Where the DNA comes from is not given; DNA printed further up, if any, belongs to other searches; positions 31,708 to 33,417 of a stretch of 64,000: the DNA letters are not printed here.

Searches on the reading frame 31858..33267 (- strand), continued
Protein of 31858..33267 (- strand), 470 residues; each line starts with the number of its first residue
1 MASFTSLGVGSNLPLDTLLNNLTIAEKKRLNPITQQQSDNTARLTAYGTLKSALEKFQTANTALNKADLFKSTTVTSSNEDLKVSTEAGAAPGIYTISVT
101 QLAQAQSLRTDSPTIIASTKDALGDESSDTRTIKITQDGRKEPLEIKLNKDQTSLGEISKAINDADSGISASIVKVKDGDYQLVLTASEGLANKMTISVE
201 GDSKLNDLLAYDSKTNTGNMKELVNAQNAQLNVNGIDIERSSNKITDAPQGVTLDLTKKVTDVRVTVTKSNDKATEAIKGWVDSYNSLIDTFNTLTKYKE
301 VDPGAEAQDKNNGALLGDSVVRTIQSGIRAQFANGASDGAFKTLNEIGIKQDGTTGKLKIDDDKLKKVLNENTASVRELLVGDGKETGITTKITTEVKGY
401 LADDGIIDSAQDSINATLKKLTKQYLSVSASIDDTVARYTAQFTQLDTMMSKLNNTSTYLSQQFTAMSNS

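Call 43: find_homologous_proteins(query=window:31858-33267:-, max_evalue=1e-100)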
Query seq(470 aa) (470 aa): 875 proteins with E <= 1e-100 among 8000 candidates; the best 120 are listed.
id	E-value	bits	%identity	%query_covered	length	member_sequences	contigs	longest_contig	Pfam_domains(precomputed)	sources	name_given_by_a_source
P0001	1.6e-289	978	95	100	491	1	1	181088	PF07195.18,PF02465.24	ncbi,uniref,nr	ncbi:flagellar filament capping protein FliD [Escherichia coli]|uniref:flagellar filament capping pr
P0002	1.2e-282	955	99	100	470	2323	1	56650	PF07195.18,PF02465.24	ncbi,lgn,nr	ncbi:TPA: flagellar filament capping protein FliD [Escherichia coli]|nr:flagellar filament capping p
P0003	9.4e-282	952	98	100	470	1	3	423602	PF07195.18,PF02465.24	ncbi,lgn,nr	ncbi:TPA: flagellar filament capping protein FliD [Escherichia coli]|nr:flagellar filament capping p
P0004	1.3e-281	952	98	100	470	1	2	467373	PF07195.18,PF02465.24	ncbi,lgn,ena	ncbi:TPA: flagellar filament capping protein FliD [Escherichia coli]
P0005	5.0e-269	910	94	100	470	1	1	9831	PF07195.18,PF02465.24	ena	-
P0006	2.2e-266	901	93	100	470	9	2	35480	PF07195.18,PF02465.24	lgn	-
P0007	2.7e-264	895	93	100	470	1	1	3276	PF07195.18,PF02465.24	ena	-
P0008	2.0e-260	882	93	100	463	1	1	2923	PF07195.18,PF02465.24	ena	-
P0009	1.2e-243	827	86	100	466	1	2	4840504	PF07195.18,PF02465.24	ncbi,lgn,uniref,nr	ncbi:flagellar filament capping protein FliD [Citrobacter tructae]|uniref:Flagellar hook-associated 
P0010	1.0e-242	824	86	100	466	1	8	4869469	PF07195.18,PF02465.24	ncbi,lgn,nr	ncbi:flagellar filament capping protein FliD [Citrobacter freundii]|nr:flagellar filament capping pr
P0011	3.9e-241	818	86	100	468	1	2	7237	PF07195.18,PF02465.24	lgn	-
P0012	5.3e-240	815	85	100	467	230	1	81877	PF07195.18,PF02465.24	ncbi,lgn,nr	ncbi:flagellar filament capping protein FliD [Salmonella enterica]|nr:flagellar filament capping pro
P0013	2.3e-239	812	85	100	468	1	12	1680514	PF07195.18,PF02465.24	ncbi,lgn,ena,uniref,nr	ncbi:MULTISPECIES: flagellar filament capping protein FliD [Citrobacter]|uniref:flagellar filament c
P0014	3.1e-239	812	85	100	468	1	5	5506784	PF07195.18,PF02465.24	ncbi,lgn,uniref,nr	ncbi:TPA: flagellar filament capping protein FliD [Citrobacter braakii]|uniref:flagellar filament ca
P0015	7.3e-239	811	85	100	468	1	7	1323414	PF07195.18,PF02465.24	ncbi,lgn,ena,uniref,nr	ncbi:TPA: flagellar filament capping protein FliD [Citrobacter braakii]|uniref:flagellar filament ca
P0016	9.5e-239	810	85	100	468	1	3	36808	PF07195.18,PF02465.24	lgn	-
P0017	1.0e-238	810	85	100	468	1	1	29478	PF07195.18,PF02465.24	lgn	-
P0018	1.1e-238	810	85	100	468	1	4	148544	PF07195.18,PF02465.24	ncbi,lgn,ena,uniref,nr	ncbi:flagellar filament capping protein FliD [Citrobacter sp. wls714]|uniref:flagellar filament capp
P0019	2.5e-238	809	85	100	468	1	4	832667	PF07195.18,PF02465.24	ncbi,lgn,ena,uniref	ncbi:flagellar filament capping protein FliD [Citrobacter braakii]|uniref:flagellar filament capping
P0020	3.0e-238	809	85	100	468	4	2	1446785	PF07195.18,PF02465.24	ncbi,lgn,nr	ncbi:flagellar filament capping protein FliD [Citrobacter freundii]|nr:flagellar filament capping pr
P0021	3.0e-238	809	85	100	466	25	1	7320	PF07195.18,PF02465.24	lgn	-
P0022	3.2e-238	809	85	100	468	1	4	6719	PF07195.18,PF02465.24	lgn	-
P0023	4.2e-238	808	85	100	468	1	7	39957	PF07195.18,PF02465.24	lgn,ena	-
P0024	5.1e-238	808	84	100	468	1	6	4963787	PF07195.18,PF02465.24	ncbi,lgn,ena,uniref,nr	ncbi:flagellar filament capping protein FliD [Citrobacter portucalensis]|uniref:flagellar filament c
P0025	1.0e-237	807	85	100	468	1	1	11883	PF07195.18,PF02465.24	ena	-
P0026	1.2e-237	807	84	100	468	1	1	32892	PF07195.18,PF02465.24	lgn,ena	-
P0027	1.2e-237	807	84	100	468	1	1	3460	PF07195.18,PF02465.24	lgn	-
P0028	2.1e-237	806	84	100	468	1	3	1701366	PF07195.18,PF02465.24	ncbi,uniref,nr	ncbi:flagellar filament capping protein FliD [Citrobacter portucalensis]|uniref:flagellar filament c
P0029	6.2e-235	798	84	100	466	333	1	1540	PF07195.18,PF02465.24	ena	-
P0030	3.5e-233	792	84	100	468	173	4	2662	PF07195.18,PF02465.24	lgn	-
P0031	3.2e-232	789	83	100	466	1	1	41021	PF07195.18,PF02465.24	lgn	-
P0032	3.6e-228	776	83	100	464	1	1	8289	PF07195.18,PF02465.24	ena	-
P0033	3.9e-228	776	83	100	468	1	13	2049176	PF07195.18,PF02465.24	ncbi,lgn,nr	ncbi:flagellar filament capping protein FliD [Salmonella enterica subsp. enterica serovar Enteritidi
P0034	7.3e-228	775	82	100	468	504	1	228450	PF07195.18,PF02465.24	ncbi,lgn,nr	ncbi:flagellar filament capping protein FliD [Salmonella enterica subsp. enterica serovar Adelaide]|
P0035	3.6e-227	772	82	100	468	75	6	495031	PF07195.18,PF02465.24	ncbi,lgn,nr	ncbi:TPA: flagellar filament capping protein FliD [Citrobacter sedlakii]|nr:flagellar filament cappi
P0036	8.4e-226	768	81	100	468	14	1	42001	PF07195.18,PF02465.24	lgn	-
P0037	4.5e-225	765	81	100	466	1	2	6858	PF07195.18,PF02465.24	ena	-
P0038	1.2e-224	764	81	100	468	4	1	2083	PF07195.18,PF02465.24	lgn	-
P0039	2.2e-222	757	80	100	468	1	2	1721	PF07195.18,PF02465.24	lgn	-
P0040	7.2e-221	752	80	100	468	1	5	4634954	PF07195.18,PF02465.24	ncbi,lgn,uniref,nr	ncbi:flagellar filament capping protein FliD [Citrobacter koseri]|uniref:flagellar filament capping 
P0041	1.1e-219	748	80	100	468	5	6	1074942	PF07195.18,PF02465.24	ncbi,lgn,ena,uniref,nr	ncbi:TPA: flagellar filament capping protein FliD [Citrobacter koseri]|uniref:flagellar filament cap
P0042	5.6e-218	742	79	100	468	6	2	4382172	PF07195.18,PF02465.24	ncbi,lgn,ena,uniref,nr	ncbi:flagellar filament capping protein FliD [Citrobacter sp. RHB25-C09]|uniref:flagellar filament c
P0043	3.0e-217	740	81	100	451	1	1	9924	PF07195.18,PF02465.24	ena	-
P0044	4.6e-216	736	79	100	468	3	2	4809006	PF07195.18,PF02465.24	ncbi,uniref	ncbi:flagellar filament capping protein FliD [Salmonella enterica]|uniref:flagellar filament capping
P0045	1.6e-213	727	78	100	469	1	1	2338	PF07195.18,PF02465.24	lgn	-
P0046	9.8e-211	718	77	100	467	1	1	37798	PF07195.18,PF07196.19,PF02465.24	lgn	-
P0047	1.7e-210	717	77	100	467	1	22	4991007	PF07195.18,PF07196.19,PF02465.24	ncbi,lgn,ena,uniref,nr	ncbi:TPA: flagellar filament capping protein FliD [Citrobacter koseri]|uniref:flagellar filament cap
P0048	8.0e-210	715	77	100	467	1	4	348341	PF07195.18,PF07196.19,PF02465.24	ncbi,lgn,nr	ncbi:TPA: flagellar filament capping protein FliD [Citrobacter koseri]|nr:flagellar filament capping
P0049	1.2e-209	715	75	100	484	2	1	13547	PF07195.18,PF02465.24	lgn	-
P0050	1.3e-209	714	77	100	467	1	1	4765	PF07195.18,PF07196.19,PF02465.24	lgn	-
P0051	1.5e-209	714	77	100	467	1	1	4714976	PF07195.18,PF07196.19,PF02465.24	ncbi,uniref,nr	ncbi:flagellar filament capping protein FliD [Citrobacter koseri]|uniref:flagellar filament capping 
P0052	1.9e-209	714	77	100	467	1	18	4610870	PF07195.18,PF07196.19,PF02465.24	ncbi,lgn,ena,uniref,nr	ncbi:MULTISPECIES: flagellar filament capping protein FliD [Citrobacter]|uniref:flagellar filament c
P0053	1.2e-208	711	77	100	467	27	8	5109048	PF07195.18,PF07196.19,PF02465.24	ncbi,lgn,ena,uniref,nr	ncbi:flagellar filament capping protein FliD [Citrobacter freundii]|uniref:flagellar filament cappin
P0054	3.0e-207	707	75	100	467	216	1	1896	PF07195.18,PF07196.19,PF02465.24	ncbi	-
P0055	1.9e-205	701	76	100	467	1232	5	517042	PF07195.18,PF07196.19,PF02465.24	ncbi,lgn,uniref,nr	ncbi:flagellar filament capping protein FliD [Salmonella enterica]|uniref:flagellar filament capping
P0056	4.0e-205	700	76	100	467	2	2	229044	PF07195.18,PF02465.24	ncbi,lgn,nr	ncbi:flagellar filament capping protein FliD [Salmonella enterica subsp. diarizonae]|nr:flagellar fi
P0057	2.2e-202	691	74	100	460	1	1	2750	PF07195.18,PF07196.19,PF02465.24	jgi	-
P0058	6.5e-200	683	73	100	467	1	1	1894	PF07195.18,PF07196.19,PF02465.24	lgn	-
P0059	5.2e-199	680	73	100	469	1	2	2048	PF07195.18,PF02465.24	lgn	-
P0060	6.0e-199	679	73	100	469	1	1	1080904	PF07195.18,PF02465.24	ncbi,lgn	ncbi:TPA: flagellar filament capping protein FliD [Citrobacter freundii]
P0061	8.6e-199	679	73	100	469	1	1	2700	PF07195.18,PF02465.24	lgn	-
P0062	9.9e-199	679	73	100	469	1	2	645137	PF07195.18,PF02465.24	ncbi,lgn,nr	ncbi:TPA: flagellar filament capping protein FliD [Citrobacter amalonaticus]|nr:flagellar filament c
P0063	1.0e-198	679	73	100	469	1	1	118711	PF07195.18,PF02465.24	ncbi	ncbi:MAG: flagellar filament capping protein FliD [Enterobacterales bacterium]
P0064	1.1e-198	679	73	100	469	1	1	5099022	PF07195.18,PF02465.24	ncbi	ncbi:flagellar filament capping protein FliD [Citrobacter telavivensis]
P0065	2.0e-198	678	73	100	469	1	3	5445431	PF07195.18,PF02465.24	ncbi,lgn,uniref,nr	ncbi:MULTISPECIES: flagellar filament capping protein FliD [Citrobacter]|uniref:Flagellar hook-assoc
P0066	2.7e-198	677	73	100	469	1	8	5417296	PF07195.18,PF02465.24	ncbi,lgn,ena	ncbi:flagellar filament capping protein FliD [Citrobacter telavivensis]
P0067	3.3e-198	677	72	100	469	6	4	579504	PF07195.18,PF02465.24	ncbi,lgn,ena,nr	ncbi:flagellar filament capping protein FliD [Citrobacter farmeri]|nr:flagellar filament capping pro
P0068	6.9e-198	676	72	100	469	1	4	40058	PF07195.18,PF02465.24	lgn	-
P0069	3.9e-196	670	71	100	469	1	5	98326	PF07195.18,PF02465.24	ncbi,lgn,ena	ncbi:TPA: flagellar filament capping protein FliD [Citrobacter amalonaticus]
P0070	1.1e-195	669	71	100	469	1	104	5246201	PF07195.18,PF02465.24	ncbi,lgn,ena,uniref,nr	ncbi:TPA: flagellar filament capping protein FliD [Citrobacter amalonaticus]|uniref:Flagellar hook-a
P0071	1.2e-195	668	72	100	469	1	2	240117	PF07195.18,PF02465.24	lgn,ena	-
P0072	1.3e-195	668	72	100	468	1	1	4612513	PF07195.18,PF02465.24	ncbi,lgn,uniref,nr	ncbi:flagellar filament capping protein FliD [Escherichia fergusonii]|uniref:flagellar filament capp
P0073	3.0e-195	667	71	100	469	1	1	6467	PF07195.18,PF02465.24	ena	-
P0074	3.1e-195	667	71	100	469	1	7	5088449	PF07195.18,PF02465.24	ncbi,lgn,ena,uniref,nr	ncbi:flagellar filament capping protein FliD [Citrobacter amalonaticus]|uniref:flagellar filament ca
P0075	3.1e-195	667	71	100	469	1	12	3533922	PF07195.18,PF02465.24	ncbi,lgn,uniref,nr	ncbi:TPA: flagellar filament capping protein FliD [Citrobacter amalonaticus]|uniref:flagellar filame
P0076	4.2e-195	667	72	100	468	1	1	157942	PF07195.18,PF02465.24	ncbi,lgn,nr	ncbi:flagellar filament capping protein FliD [Escherichia fergusonii]|nr:flagellar filament capping 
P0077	4.8e-195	667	72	100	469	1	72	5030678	PF07195.18,PF02465.24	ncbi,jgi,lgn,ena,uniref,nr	ncbi:flagellar filament capping protein FliD [Citrobacter amalonaticus]|jgi:flagellar hook-associate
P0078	5.1e-195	666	72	100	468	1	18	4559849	PF07195.18,PF02465.24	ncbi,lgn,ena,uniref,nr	ncbi:flagellar filament capping protein FliD [Escherichia fergusonii]|uniref:flagellar filament capp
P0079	5.3e-195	666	71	100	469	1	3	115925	PF07195.18,PF02465.24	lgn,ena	-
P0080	5.5e-195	666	72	100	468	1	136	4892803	PF07195.18,PF02465.24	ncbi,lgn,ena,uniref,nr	ncbi:flagellar filament capping protein FliD [Escherichia fergusonii]|uniref:Flagellar hook-associat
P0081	5.6e-195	666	72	100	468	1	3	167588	PF07195.18,PF02465.24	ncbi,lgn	ncbi:TPA: flagellar filament capping protein FliD [Escherichia fergusonii]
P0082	7.4e-195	666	71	100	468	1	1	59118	PF07195.18,PF02465.24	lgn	-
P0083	9.7e-195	666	71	100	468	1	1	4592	PF07195.18,PF02465.24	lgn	-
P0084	1.3e-194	665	71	100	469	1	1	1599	PF07195.18,PF02465.24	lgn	-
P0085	1.5e-194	665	72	100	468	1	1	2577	PF07195.18,PF02465.24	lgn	-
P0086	1.6e-194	665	71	100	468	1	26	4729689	PF07195.18,PF02465.24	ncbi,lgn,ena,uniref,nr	ncbi:flagellar filament capping protein FliD [Escherichia fergusonii]|uniref:flagellar filament capp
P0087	1.7e-194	665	71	100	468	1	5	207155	PF07195.18,PF02465.24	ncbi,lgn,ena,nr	ncbi:flagellar filament capping protein FliD [Escherichia fergusonii]|nr:flagellar filament capping 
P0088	1.8e-194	665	71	100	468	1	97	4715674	PF07195.18,PF02465.24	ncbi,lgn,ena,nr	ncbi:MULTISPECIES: flagellar filament capping protein FliD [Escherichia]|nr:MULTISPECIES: flagellar 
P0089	1.9e-194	665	71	100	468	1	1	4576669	PF07195.18,PF02465.24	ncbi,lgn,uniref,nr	ncbi:flagellar filament capping protein FliD [Escherichia fergusonii]|uniref:flagellar filament capp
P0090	1.9e-194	665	71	100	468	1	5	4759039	PF07195.18,PF02465.24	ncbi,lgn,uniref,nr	ncbi:flagellar filament capping protein FliD [Escherichia fergusonii]|uniref:flagellar filament capp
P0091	2.2e-194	664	71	100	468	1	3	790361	PF07195.18,PF02465.24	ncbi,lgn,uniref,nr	ncbi:flagellar filament capping protein FliD [Escherichia fergusonii]|uniref:flagellar filament capp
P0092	2.2e-194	664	71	100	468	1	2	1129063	PF07195.18,PF02465.24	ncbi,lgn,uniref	ncbi:flagellar filament capping protein FliD [Escherichia fergusonii]|uniref:flagellar filament capp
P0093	2.4e-194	664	71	100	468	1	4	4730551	PF07195.18,PF02465.24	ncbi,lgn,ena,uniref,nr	ncbi:flagellar filament capping protein FliD [Escherichia fergusonii]|uniref:flagellar filament capp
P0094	2.4e-194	664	71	100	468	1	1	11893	PF07195.18,PF02465.24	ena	-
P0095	2.5e-194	664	71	100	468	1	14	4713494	PF07195.18,PF02465.24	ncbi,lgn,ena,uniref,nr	ncbi:flagellar filament capping protein FliD [Escherichia fergusonii]|uniref:flagellar filament capp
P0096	2.7e-194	664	71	100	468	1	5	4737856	PF07195.18,PF02465.24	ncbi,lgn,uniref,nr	ncbi:flagellar filament capping protein FliD [Escherichia fergusonii]|uniref:flagellar filament capp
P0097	3.1e-194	664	71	100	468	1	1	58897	PF07195.18,PF02465.24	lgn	-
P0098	3.1e-194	664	71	100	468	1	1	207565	PF07195.18,PF02465.24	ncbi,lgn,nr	ncbi:flagellar filament capping protein FliD [Escherichia fergusonii]|nr:flagellar filament capping 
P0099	3.7e-194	664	71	100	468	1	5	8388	PF07195.18,PF02465.24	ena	-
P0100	4.2e-194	663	71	100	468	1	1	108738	PF07195.18,PF02465.24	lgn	-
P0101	4.3e-194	663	71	100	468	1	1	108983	PF07195.18,PF02465.24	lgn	-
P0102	5.1e-194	663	71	100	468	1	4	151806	PF07195.18,PF02465.24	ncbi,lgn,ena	ncbi:TPA: flagellar filament capping protein FliD [Escherichia fergusonii]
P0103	5.9e-194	663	71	100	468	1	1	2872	PF07195.18,PF02465.24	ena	-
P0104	6.1e-194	663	71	100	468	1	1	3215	PF07195.18,PF02465.24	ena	-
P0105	6.4e-194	663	71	100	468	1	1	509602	PF07195.18,PF02465.24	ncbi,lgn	ncbi:flagellar filament capping protein FliD [Escherichia fergusonii]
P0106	6.7e-194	663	71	100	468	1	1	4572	PF07195.18,PF02465.24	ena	-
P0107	8.0e-194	663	71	100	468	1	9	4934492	PF07195.18,PF02465.24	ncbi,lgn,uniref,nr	ncbi:flagellar filament capping protein FliD [Escherichia fergusonii]|uniref:flagellar filament capp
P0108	8.0e-194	663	71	100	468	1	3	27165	PF07195.18,PF02465.24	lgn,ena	-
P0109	8.5e-194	662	71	100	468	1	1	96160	PF07195.18,PF02465.24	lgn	-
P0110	1.1e-193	662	72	100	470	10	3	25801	PF07195.18,PF02465.24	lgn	-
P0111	2.4e-193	661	71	100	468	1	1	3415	PF07195.18,PF02465.24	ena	-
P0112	2.6e-193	661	71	100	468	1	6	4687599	PF07195.18,PF02465.24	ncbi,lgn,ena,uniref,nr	ncbi:flagellar filament capping protein FliD [Escherichia fergusonii]|uniref:flagellar filament capp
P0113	2.9e-193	661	71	100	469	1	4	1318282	PF07195.18,PF02465.24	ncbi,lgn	ncbi:TPA: flagellar filament capping protein FliD [Citrobacter farmeri]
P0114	3.5e-193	660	71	100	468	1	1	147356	PF07195.18,PF02465.24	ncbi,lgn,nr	ncbi:flagellar filament capping protein FliD [Escherichia fergusonii]|nr:flagellar filament capping 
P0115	6.5e-193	660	71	100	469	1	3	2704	PF07195.18,PF02465.24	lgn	-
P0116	7.4e-193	659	71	100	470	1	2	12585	PF07195.18,PF02465.24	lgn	-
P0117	8.3e-193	659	71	100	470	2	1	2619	PF07195.18,PF02465.24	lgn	-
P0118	8.4e-193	659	71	100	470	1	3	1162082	PF07195.18,PF02465.24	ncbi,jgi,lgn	-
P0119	1.3e-192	659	70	100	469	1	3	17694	PF07195.18,PF02465.24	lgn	-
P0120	2.0e-192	658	70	100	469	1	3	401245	PF07195.18,PF02465.24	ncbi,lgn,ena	ncbi:flagellar filament capping protein FliD [Citrobacter telavivensis]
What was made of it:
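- On FliD filament cap: Relatives carry Pfam PF02465 and PF07195 (call 43).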

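Call 46: find_encoding_contigs(protein=P0006, flank=10000, max_places=3)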
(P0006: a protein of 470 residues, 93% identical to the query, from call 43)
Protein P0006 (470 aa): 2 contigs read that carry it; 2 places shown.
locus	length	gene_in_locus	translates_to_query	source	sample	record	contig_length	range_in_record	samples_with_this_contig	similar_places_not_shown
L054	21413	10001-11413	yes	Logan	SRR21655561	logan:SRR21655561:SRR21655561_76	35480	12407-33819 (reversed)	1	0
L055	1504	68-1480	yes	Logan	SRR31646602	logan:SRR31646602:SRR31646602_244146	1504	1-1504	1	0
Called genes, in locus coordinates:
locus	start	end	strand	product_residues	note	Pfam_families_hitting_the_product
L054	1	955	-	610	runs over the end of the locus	PF01541:GIY-YIG, PF27096:UvrC_M, PF02151:UVR, PF12836:HHH_3 (faint), PF22920:UvrC_RNaseH, PF08459:UvrC_RNaseH_dom, PF14520:HHH_5, PF00633:HHH (weak)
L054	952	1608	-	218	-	PF00072:Response_reg, PF00196:GerE, PF08281:Sigma70_r4_2 (weak)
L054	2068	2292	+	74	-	PF10769:DUF2594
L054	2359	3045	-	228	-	PF03472:Autoind_bind, PF00196:GerE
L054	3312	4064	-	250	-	PF02463:SMC_N, PF09818:ABC_ATPase (faint), PF00005:ABC_tran, PF13191:AAA_16 (faint), PF13401:AAA_22 (weak), PF13304:AAA_21 (weak)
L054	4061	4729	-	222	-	PF00528:BPD_transp_1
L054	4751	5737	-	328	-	PF00291:PALP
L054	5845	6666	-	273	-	PF00497:SBP_bac_3, PF10613:Lig_chan-Glu_bd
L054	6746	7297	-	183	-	PF02899:Phage_int_SAM_1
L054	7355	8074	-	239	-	PF04542:Sigma70_r2, PF04539:Sigma70_r3, PF08281:Sigma70_r4_2, PF04545:Sigma70_r4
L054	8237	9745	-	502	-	PF00669:Flagellin_N, PF08884:Flagellin_D3, PF21504:FLIC_barrel, PF00700:Flagellin_C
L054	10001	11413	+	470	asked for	PF02465:FliD_N, PF07195:FliD_C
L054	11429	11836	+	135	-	PF02561:FliS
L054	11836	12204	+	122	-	PF05400:FliT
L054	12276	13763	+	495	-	PF00128:Alpha-amylase, PF02324:Glyco_hydro_70 (faint)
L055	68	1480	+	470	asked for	PF02465:FliD_N, PF07195:FliD_C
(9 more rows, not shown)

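Call 47: find_encoding_contigs(protein=P0005, flank=10000, max_places=2)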
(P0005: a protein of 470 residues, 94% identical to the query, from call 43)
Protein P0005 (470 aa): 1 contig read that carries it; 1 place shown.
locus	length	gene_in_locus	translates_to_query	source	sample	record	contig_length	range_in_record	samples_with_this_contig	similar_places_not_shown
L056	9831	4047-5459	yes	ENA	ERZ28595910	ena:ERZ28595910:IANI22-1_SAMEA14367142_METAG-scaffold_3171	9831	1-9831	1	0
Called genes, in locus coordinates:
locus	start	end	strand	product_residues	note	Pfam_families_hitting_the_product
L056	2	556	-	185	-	?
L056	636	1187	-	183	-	PF02899:Phage_int_SAM_1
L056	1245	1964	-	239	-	PF04542:Sigma70_r2, PF04539:Sigma70_r3, PF08281:Sigma70_r4_2, PF04545:Sigma70_r4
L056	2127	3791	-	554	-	PF00669:Flagellin_N, PF12445:FliC, PF00700:Flagellin_C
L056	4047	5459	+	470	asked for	PF02465:FliD_N, PF07195:FliD_C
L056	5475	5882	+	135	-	PF02561:FliS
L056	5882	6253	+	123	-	PF05400:FliT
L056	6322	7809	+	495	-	PF00128:Alpha-amylase, PF02324:Glyco_hydro_70 (faint)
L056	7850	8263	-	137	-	PF13987:YedD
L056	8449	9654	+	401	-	PF04143:Sulf_transp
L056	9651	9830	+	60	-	PF01206:TusA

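Call 63: search_protein_families(proteins=[window:31858-33267:-], library=ncbifam, max_evalue=1e-10)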
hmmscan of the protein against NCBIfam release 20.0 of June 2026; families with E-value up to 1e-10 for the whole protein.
window:31858-33267:- (470 aa): 6 families
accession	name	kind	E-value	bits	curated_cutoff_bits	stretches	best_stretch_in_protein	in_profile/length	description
NF005955.1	PRK08032.1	equivalog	1.1e-199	664.2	387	1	1-464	1-464/465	flagellar filament capping protein FliD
NF009400.1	PRK12765.1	equivalog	5.5e-39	134.2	448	1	2-391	4-407/596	flagellar filament capping protein FliD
NF005833.0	PRK07737.1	equivalog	1.8e-34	119.7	444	1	8-467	7-499/501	flagellar hook-associated protein 2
NF005281.0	PRK06798.1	equivalog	7.3e-33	114.2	375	1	27-458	36-428/440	flagellar hook-associated protein 2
NF005188.0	PRK06664.1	equivalog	9.8e-30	103.5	469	1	220-463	384-654/661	flagellar hook-associated protein FliD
NF006282.1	PRK08453.1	equivalog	8e-24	84.1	500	1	212-456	419-668/673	flagellar filament capping protein FliD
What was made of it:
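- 31855..33267 (-): fliD (filament cap), S-type, 470 aa, true start MASFTS at 33267. NCBIfam NF005955 664 bits (call 63).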
